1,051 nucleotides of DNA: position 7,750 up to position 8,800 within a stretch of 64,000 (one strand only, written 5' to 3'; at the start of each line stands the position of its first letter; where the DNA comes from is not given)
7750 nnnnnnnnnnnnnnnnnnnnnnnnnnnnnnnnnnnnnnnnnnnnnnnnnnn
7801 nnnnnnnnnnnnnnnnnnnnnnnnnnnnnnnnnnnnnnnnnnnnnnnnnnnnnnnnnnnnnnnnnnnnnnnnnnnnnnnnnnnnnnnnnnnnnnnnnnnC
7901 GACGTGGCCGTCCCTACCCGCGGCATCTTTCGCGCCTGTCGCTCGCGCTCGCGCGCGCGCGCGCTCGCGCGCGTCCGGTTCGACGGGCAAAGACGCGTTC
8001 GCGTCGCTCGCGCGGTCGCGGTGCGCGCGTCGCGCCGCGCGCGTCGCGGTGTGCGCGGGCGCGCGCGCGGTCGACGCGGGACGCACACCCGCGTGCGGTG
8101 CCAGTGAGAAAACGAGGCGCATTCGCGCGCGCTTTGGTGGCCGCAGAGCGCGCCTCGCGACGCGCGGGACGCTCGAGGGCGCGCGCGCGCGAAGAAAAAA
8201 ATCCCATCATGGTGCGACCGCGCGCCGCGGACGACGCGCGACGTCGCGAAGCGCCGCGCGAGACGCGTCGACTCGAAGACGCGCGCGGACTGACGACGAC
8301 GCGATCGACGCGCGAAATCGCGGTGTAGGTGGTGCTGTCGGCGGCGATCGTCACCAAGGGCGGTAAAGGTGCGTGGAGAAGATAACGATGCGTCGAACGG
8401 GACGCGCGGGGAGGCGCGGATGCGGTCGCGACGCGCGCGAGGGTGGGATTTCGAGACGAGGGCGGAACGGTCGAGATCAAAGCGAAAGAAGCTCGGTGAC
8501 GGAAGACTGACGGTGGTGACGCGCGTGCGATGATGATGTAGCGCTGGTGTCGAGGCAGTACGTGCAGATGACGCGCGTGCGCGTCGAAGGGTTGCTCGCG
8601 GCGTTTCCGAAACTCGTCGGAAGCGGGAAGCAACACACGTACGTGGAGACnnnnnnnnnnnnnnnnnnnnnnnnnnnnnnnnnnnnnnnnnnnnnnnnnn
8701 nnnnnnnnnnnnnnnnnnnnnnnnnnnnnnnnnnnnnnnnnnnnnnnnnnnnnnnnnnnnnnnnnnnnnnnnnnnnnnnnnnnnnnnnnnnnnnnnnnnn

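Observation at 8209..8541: Intron placed directly after the start codon in delta-COP, leaving the ATG as a 3-nt exon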

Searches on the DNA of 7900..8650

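Call 44: search_rna_families(source=window, start=7900, end=8650, threshold=evalue, max_evalue=1)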
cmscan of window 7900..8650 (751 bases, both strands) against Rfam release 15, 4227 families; matches with E-value up to 1: 0.
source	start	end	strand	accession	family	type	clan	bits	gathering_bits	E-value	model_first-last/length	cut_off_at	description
